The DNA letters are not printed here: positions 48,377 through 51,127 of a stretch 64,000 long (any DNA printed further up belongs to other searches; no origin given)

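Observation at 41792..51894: Class-I benzoyl-CoA-reductase-like ATP-dependent module operonically joined to a NuoE/NuoF/NuoG-GltD flavin-FeS module in an archaeon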

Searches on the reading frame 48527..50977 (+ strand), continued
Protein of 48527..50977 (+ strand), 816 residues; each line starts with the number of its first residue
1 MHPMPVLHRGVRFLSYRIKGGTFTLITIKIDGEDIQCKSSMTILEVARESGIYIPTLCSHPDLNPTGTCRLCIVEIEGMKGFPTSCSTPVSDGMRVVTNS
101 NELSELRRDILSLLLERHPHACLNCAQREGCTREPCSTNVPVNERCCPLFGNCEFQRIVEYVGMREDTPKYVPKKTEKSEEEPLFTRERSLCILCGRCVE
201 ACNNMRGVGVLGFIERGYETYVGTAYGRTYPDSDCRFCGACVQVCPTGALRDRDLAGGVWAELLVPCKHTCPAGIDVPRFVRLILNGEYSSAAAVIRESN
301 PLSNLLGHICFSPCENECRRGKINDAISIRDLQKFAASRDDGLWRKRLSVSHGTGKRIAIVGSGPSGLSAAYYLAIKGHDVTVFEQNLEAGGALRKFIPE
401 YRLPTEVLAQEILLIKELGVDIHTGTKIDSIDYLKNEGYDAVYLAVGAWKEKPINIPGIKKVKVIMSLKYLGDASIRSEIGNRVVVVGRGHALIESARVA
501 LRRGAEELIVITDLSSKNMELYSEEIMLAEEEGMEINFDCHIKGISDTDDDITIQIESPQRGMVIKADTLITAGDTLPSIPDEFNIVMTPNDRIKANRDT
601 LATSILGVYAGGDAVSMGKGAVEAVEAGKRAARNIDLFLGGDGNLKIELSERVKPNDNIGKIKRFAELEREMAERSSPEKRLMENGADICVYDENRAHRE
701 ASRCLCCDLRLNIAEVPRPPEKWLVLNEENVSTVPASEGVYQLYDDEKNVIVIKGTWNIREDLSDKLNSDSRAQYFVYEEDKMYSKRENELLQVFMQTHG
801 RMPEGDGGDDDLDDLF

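Call 38: find_encoding_contigs(protein=P0171, flank=10000, max_places=2)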
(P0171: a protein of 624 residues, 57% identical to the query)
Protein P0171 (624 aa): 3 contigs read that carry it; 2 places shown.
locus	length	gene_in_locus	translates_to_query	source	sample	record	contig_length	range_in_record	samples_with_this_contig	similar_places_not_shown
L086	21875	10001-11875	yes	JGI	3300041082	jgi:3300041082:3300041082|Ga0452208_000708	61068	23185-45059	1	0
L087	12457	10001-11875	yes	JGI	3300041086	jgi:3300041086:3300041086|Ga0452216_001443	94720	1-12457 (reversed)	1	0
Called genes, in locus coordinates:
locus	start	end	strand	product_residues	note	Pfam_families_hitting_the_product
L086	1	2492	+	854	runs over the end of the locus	PF04055:Radical_SAM, PF13186:SPASM (weak)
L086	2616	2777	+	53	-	PF09853:DUF2080 (weak)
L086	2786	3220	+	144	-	PF13420:Acetyltransf_4 (weak), PF13673:Acetyltransf_10, PF00583:Acetyltransf_1, PF13508:Acetyltransf_7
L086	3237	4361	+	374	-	PF06050:HGD-D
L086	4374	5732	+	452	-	PF06050:HGD-D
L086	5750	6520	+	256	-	PF01869:BcrAD_BadFG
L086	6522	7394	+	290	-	PF01869:BcrAD_BadFG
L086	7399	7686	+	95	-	PF13187:Fer4_9 (faint), PF12797:Fer4_2 (weak), PF12837:Fer4_6 (weak), PF13237:Fer4_10 (weak), PF00037:Fer4 (weak)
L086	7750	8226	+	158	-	PF01257:2Fe-2S_thioredx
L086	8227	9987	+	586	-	PF01512:Complex1_51K, PF10531:SLBB, PF10589:NADH_4Fe-4S, PF13237:Fer4_10, PF00037:Fer4 (weak), PF12838:Fer4_7, PF13187:Fer4_9 (weak), PF14697:Fer4_21, +3 more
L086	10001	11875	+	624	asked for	PF13510:Fer2_4, PF12838:Fer4_7, PF13187:Fer4_9 (weak), PF13237:Fer4_10 (weak), PF22117:Fer4_Nqo3, PF14691:Fer4_20, PF01266:DAO (weak), PF13450:NAD_binding_8, +5 more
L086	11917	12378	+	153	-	PF00583:Acetyltransf_1, PF13673:Acetyltransf_10, PF13508:Acetyltransf_7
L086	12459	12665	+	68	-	-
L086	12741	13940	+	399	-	PF00682:HMGL-like, PF22617:HCS_D2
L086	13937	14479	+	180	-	PF01928:CYTH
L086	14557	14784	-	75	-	-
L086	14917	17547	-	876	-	PF00133:tRNA-synt_1, PF09334:tRNA-synt_1g, PF13603:tRNA-synt_1_2 (faint), PF08264:Anticodon_1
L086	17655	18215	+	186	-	PF00117:GATase, PF07722:Peptidase_C26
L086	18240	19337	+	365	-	PF18854:baeRF_family10, PF03464:eRF1_2, PF18844:baeRF_family2 (weak), PF18859:acVLRF1, PF03465:eRF1_3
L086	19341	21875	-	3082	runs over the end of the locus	PF15418:DUF4625 (faint), PF18968:DUF5707 (faint)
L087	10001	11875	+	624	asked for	PF13510:Fer2_4, PF12838:Fer4_7, PF13187:Fer4_9 (weak), PF13237:Fer4_10 (weak), PF22117:Fer4_Nqo3, PF14691:Fer4_20, PF01266:DAO (weak), PF13450:NAD_binding_8, +5 more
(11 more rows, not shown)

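Call 52: find_related_loci(query=A3, collection=metagenome_contigs, flank=10000)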
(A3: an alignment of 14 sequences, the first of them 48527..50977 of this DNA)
Query A3 (816 aa) in metagenome_contigs; peptide patterns used: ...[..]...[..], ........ (x = any residue, [..] = any of these).
599 stretches matched a pattern (row limit reached: there are more); 522 encode a relative of the query (tblastn E <= 1e-3); the best 80 are kept; 80 distinct loci.
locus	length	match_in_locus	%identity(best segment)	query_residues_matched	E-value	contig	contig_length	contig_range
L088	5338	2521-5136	43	5-816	0e+0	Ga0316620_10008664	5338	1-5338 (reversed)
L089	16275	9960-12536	42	2-816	0e+0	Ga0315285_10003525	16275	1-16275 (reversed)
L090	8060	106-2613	43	26-812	0e+0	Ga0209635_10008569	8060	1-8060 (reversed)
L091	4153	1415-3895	43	26-804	0e+0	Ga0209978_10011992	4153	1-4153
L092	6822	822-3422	41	6-816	0e+0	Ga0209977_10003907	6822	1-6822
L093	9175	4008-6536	43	22-816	0e+0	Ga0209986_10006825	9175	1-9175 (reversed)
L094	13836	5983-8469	42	26-806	0e+0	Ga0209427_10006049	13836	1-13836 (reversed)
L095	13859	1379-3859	42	26-804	0e+0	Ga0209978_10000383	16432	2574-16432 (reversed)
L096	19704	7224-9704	42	26-804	0e+0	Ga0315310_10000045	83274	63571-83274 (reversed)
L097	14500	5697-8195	41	26-806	0e+0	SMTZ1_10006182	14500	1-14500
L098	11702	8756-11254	41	26-806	0e+0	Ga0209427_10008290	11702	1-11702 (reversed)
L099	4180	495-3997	42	23-814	0e+0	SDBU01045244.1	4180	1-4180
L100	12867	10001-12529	42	22-816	0e+0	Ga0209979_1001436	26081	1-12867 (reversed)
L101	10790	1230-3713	41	25-804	0e+0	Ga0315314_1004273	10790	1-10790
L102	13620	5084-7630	41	12-812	0e+0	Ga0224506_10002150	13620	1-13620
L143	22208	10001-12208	43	16-720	6e-177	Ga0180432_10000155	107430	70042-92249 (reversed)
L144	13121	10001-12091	43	25-727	3e-175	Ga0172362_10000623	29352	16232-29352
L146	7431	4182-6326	43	3-720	3e-174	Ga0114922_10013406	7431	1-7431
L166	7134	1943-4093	40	1-722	7e-157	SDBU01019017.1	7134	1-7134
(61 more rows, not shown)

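Call 56: search_protein_families(library=pfam, proteins=[L144:217-1371:+, L144:1346-2260:+, L144:2248-4179:+, L144:4229-5770:+, L144:5772-7457:+, L144:7604-8071:+, L144:8068-10008:+, L144:9965-12100:+, L143:9986-12262:+, L143:12393-14051:+], max_evalue=0.00001)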
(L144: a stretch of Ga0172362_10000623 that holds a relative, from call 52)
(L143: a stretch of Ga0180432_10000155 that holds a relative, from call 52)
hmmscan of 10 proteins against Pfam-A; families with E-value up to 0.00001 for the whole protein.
L144:217-1371:+ (384 aa): 5 families
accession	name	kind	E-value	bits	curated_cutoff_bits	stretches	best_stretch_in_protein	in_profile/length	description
PF02754.22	CCG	-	5.7e-27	94.1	20.6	2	264-350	1-85/85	Cysteine-rich domain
PF13183.11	Fer4_8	-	3.9e-09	37.4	27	1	13-74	3-68/68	4Fe-4S dicluster domain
PF13534.11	Fer4_17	-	9.1e-08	33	22.2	1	15-75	2-61/61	4Fe-4S dicluster domain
PF13187.11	Fer4_9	-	1.5e-07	31.8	27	1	14-73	1-50/52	4Fe-4S dicluster domain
PF12838.12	Fer4_7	-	4.6e-06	27.4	27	1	15-74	2-52/52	4Fe-4S dicluster domain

L144:1346-2260:+ (304 aa): 5 families
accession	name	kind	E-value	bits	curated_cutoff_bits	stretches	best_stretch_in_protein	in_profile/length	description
PF01257.25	2Fe-2S_thioredx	-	9.1e-50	168.7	24.8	1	153-296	1-144/145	Thioredoxin-like [2Fe-2S] ferredoxin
PF12831.13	FAD_oxidored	-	5.8e-09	36.2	27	1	17-54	2-39/416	FAD dependent oxidoreductase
PF13450.12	NAD_binding_8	-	2.3e-06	28.2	21.9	1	19-55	1-37/68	NAD(P)-binding Rossmann-like domain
PF00070.33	Pyr_redox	-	4.1e-06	27.7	22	0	16-52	1-36/82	Pyridine nucleotide-disulphide oxidoreductase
PF07992.20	Pyr_redox_2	-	4.1e-06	26.9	26.1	1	16-76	2-47/291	Pyridine nucleotide-disulphide oxidoreductase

L144:2248-4179:+ (643 aa): 7 families
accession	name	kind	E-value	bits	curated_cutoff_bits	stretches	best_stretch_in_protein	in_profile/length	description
PF01512.22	Complex1_51K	-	1.1e-46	158.8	31.2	1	178-349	1-149/150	Nuo51 FMN-binding domain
PF10589.14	NADH_4Fe-4S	-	3.9e-32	110.4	23.5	1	460-544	1-85/85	NADH-ubiquinone oxidoreductase-F iron-sulfur binding region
PF01257.25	2Fe-2S_thioredx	-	2.2e-07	31.3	24.8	1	22-102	62-144/145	Thioredoxin-like [2Fe-2S] ferredoxin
PF00037.32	Fer4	-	1.4e-06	28.3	21.1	0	561-584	1-24/24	4Fe-4S binding domain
PF10531.15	SLBB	-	3.9e-06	27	27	1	373-420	2-52/55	SLBB domain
PF13237.11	Fer4_10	-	4.3e-06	27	25.5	1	561-609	2-53/53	4Fe-4S dicluster domain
PF12797.12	Fer4_2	-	5.9e-06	26.3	24.5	0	592-609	4-21/22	4Fe-4S binding domain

L144:4229-5770:+ (513 aa): 4 families
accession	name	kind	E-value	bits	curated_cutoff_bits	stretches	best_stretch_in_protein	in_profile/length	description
PF13510.11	Fer2_4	-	5.1e-20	71.7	22.8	1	1-78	3-81/82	2Fe-2S iron-sulfur cluster binding domain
PF12838.12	Fer4_7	-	1.2e-09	38.9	27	1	164-241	2-49/52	4Fe-4S dicluster domain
PF00111.32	Fer2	-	4.8e-09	36.5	21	1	7-56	4-51/77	2Fe-2S iron-sulfur cluster binding domain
PF14697.11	Fer4_21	-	1.1e-06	29.1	35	1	120-180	5-58/59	4Fe-4S dicluster domain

L144:5772-7457:+ (561 aa): 13 families
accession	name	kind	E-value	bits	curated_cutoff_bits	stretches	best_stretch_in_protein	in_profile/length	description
PF07992.20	Pyr_redox_2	-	4.4e-13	49.8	26.1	1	146-466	3-288/291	Pyridine nucleotide-disulphide oxidoreductase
PF00037.32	Fer4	-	7.4e-13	48.2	21.1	1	486-508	2-24/24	4Fe-4S binding domain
PF14697.11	Fer4_21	-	4.8e-10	39.8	35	1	485-542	1-59/59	4Fe-4S dicluster domain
PF12838.12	Fer4_7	-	2.3e-09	38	27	1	492-539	2-52/52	4Fe-4S dicluster domain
PF25160.1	LdpA_Fe-S-bd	-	8.5e-09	35.5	27.6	1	498-544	9-47/49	LdpA Fe-S cluster-binding domain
PF03486.20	HI0933_like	-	2.5e-08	34.1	50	0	146-180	3-37/244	HI0933-like protein Rossmann domain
PF12797.12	Fer4_2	-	1.8e-07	31.1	24.5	0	519-537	4-22/22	4Fe-4S binding domain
PF13187.11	Fer4_9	-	1.9e-07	31.4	27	1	491-540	1-52/52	4Fe-4S dicluster domain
PF13450.12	NAD_binding_8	-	2.2e-07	31.5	21.9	1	148-186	1-39/68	NAD(P)-binding Rossmann-like domain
PF01266.30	DAO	-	4e-07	30.3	27.9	1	147-183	3-40/353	FAD dependent oxidoreductase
PF13237.11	Fer4_10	-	6.9e-07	29.5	25.5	1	487-536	4-53/53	4Fe-4S dicluster domain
PF00890.30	FAD_binding_2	-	2.2e-06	27.6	20.4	1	147-182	3-38/414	FAD binding domain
PF12837.12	Fer4_6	-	5.2e-06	26.6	25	0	518-540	2-24/24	4Fe-4S binding domain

L144:7604-8071:+ (155 aa): 1 family
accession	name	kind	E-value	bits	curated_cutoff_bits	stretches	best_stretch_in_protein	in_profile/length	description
PF01257.25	2Fe-2S_thioredx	-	5.4e-50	169.5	24.8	1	6-148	2-144/145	Thioredoxin-like [2Fe-2S] ferredoxin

L144:8068-10008:+ (646 aa): 10 families
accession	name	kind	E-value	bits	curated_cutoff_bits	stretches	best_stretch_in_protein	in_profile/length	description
PF01512.22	Complex1_51K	-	7.5e-45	152.9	31.2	1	178-347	1-147/150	Nuo51 FMN-binding domain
PF10589.14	NADH_4Fe-4S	-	5.7e-33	113.1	23.5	1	460-544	1-85/85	NADH-ubiquinone oxidoreductase-F iron-sulfur binding region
PF00037.32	Fer4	-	2.9e-11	43.1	21.1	1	561-583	1-23/24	4Fe-4S binding domain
PF13237.11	Fer4_10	-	3e-09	37.1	25.5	1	562-609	3-53/53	4Fe-4S dicluster domain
PF14697.11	Fer4_21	-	3.9e-09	37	35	1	565-610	5-53/59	4Fe-4S dicluster domain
PF13187.11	Fer4_9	-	5e-08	33.3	27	1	567-611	1-50/52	4Fe-4S dicluster domain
PF12837.12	Fer4_6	-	3.6e-07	30.2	25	0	565-583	6-24/24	4Fe-4S binding domain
PF12838.12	Fer4_7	-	7.4e-07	30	27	1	567-610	1-50/52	4Fe-4S dicluster domain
PF12797.12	Fer4_2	-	1.2e-06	28.5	24.5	0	592-610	4-22/22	4Fe-4S binding domain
PF10531.15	SLBB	-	6.6e-06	26.3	27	0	373-421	2-53/55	SLBB domain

L144:9965-12100:+ (711 aa): 19 families
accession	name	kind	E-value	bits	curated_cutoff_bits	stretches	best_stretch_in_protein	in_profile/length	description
PF07992.20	Pyr_redox_2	-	1.2e-30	107.3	26.1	1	326-616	2-291/291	Pyridine nucleotide-disulphide oxidoreductase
PF14691.11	Fer4_20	-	4.9e-22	78.3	25.8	1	235-308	31-107/113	Dihydroprymidine dehydrogenase domain II, 4Fe-4S cluster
PF13510.11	Fer2_4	-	5.5e-21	74.8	22.8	1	14-88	4-81/82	2Fe-2S iron-sulfur cluster binding domain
PF10588.14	NADH-G_4Fe-4S_3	-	5.9e-13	48.6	27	1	95-132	1-38/40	NADH-ubiquinone oxidoreductase-G iron-sulfur binding region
PF00070.33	Pyr_redox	-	1.4e-11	45.1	22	1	326-360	1-35/82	Pyridine nucleotide-disulphide oxidoreductase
PF13450.12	NAD_binding_8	-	5.8e-11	42.9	21.9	1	329-364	1-36/68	NAD(P)-binding Rossmann-like domain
PF22117.2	Fer4_Nqo3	-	1e-10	42.1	27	1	149-216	2-66/67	NADH-quinone oxidoreductase subunit 3, ferredoxin-like domain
PF13738.12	Pyr_redox_3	-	3.1e-09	36.9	30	0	452-526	164-248/305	Pyridine nucleotide-disulphide oxidoreductase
PF00037.32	Fer4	-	2.9e-08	33.6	21.1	1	201-217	8-24/24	4Fe-4S binding domain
PF12831.13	FAD_oxidored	-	9.7e-08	32.1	27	0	327-363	2-38/416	FAD dependent oxidoreductase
PF12838.12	Fer4_7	-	1.1e-07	32.6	27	1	158-215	2-52/52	4Fe-4S dicluster domain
PF01266.30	DAO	-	1.4e-07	31.8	27.9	1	326-361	1-37/353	FAD dependent oxidoreductase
PF01262.27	AlaDh_PNT_C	-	1.5e-07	31.5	23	0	452-488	28-64/214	Alanine dehydrogenase/PNT, C-terminal domain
PF01946.23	Thi4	-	2e-07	30.9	26.2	1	326-366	19-60/235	Thi4 family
PF00111.32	Fer2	-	9.1e-07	29.2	21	1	18-66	3-61/77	2Fe-2S iron-sulfur cluster binding domain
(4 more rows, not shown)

L143:9986-12262:+ (758 aa): 11 families
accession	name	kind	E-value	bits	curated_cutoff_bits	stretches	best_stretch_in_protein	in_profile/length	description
PF07992.20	Pyr_redox_2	-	2.8e-28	99.6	26.1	1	358-649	1-291/291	Pyridine nucleotide-disulphide oxidoreductase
PF13510.11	Fer2_4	-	1.6e-21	76.6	22.8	1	20-96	2-81/82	2Fe-2S iron-sulfur cluster binding domain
PF14691.11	Fer4_20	-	1.2e-18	67.4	25.8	1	267-342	30-108/113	Dihydroprymidine dehydrogenase domain II, 4Fe-4S cluster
PF10588.14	NADH-G_4Fe-4S_3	-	2e-10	40.4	27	0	103-128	1-26/40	NADH-ubiquinone oxidoreductase-G iron-sulfur binding region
PF22117.2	Fer4_Nqo3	-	2.6e-10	40.8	27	1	182-249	2-66/67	NADH-quinone oxidoreductase subunit 3, ferredoxin-like domain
PF01266.30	DAO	-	1.2e-08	35.3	27.9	1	359-393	1-35/353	FAD dependent oxidoreductase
PF00070.33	Pyr_redox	-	5.3e-08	33.7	22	0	487-540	1-57/82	Pyridine nucleotide-disulphide oxidoreductase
PF13450.12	NAD_binding_8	-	1.1e-07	32.5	21.9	1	362-397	1-36/68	NAD(P)-binding Rossmann-like domain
PF12838.12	Fer4_7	-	1.8e-07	32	27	1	191-248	2-52/52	4Fe-4S dicluster domain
PF13738.12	Pyr_redox_3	-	8e-07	29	30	0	485-524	164-202/305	Pyridine nucleotide-disulphide oxidoreductase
PF00037.32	Fer4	-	1.7e-06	28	21.1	0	234-249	8-23/24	4Fe-4S binding domain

L143:12393-14051:+ (552 aa): 3 families
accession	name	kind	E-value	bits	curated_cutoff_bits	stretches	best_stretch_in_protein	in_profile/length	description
PF05746.21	DALR_1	-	8.7e-33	113.3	22.3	1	435-552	1-117/117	DALR anticodon binding domain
PF00750.26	tRNA-synt_1d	-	1.3e-22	80.7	23.3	1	100-400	1-300/349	tRNA synthetases class I (R), catalytic domain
PF03485.21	Arg_tRNA_synt_N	-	1.1e-18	68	21.5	1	5-92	2-85/85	Arginyl tRNA synthetase N terminal domain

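Call 59: find_encoding_contigs(protein=P0141, flank=10000, max_places=1)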
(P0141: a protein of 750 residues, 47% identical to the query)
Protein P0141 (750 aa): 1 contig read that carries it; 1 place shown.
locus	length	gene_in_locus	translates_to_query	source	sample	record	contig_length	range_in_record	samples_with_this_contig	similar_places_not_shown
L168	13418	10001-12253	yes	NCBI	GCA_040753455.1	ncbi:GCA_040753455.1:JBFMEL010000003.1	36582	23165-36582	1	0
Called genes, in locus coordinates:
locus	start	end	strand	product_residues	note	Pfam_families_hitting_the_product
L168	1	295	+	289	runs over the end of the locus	PF01869:BcrAD_BadFG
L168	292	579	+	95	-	PF12797:Fer4_2 (weak), PF00037:Fer4 (weak)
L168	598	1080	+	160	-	PF01257:2Fe-2S_thioredx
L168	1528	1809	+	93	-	-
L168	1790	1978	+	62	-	-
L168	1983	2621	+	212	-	-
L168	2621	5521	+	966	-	PF13205:Big_5, PF17964:Big_10 (faint), PF00041:fn3 (faint), PF13205:Big_5, PF16656:Pur_ac_phosph_N (weak)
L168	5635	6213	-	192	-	-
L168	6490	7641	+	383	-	PF20703:nSTAND1, PF01637:ATPase_2, PF05621:TniB (faint), PF13191:AAA_16, PF13401:AAA_22 (weak)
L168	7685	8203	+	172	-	PF13191:AAA_16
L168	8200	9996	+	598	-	PF01512:Complex1_51K, PF10531:SLBB (faint), PF10589:NADH_4Fe-4S, PF12797:Fer4_2 (faint), PF00037:Fer4 (weak), PF12837:Fer4_6 (weak), PF12838:Fer4_7 (weak), PF13237:Fer4_10 (weak), +1 more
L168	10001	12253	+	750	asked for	PF13510:Fer2_4, PF14697:Fer4_21 (weak), PF22117:Fer4_Nqo3, PF12838:Fer4_7, PF13187:Fer4_9 (weak), PF14691:Fer4_20, PF07992:Pyr_redox_2, PF13450:NAD_binding_8, +3 more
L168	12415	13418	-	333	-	PF01548:DEDD_Tnp_IS110, PF02371:Transposase_20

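Call 60: find_encoding_contigs(protein=P0124, flank=10000, max_places=1)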
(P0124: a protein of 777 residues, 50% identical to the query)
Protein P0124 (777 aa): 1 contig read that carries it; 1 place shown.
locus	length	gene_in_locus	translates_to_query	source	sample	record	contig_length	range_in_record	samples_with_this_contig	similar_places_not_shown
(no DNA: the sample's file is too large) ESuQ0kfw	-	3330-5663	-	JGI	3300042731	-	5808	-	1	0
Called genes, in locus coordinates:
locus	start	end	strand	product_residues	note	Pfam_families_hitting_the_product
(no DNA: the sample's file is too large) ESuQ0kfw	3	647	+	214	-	?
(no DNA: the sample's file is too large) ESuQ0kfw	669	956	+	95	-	PF12837:Fer4_6 (weak), PF00037:Fer4 (weak), PF12798:Fer4_3 (faint), PF12838:Fer4_7 (faint), PF13187:Fer4_9 (faint)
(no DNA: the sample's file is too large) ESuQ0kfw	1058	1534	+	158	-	PF01257:2Fe-2S_thioredx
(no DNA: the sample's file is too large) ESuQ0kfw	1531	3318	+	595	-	PF01512:Complex1_51K, PF10531:SLBB (weak), PF10589:NADH_4Fe-4S, PF12797:Fer4_2 (weak), PF00037:Fer4, PF12838:Fer4_7, PF13237:Fer4_10, PF14697:Fer4_21, +2 more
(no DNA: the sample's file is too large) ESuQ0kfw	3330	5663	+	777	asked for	PF13510:Fer2_4, PF12838:Fer4_7, PF14697:Fer4_21 (weak), PF22117:Fer4_Nqo3, PF14691:Fer4_20, PF00890:FAD_binding_2, PF07992:Pyr_redox_2, PF13450:NAD_binding_8, +7 more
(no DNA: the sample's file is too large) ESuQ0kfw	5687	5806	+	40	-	?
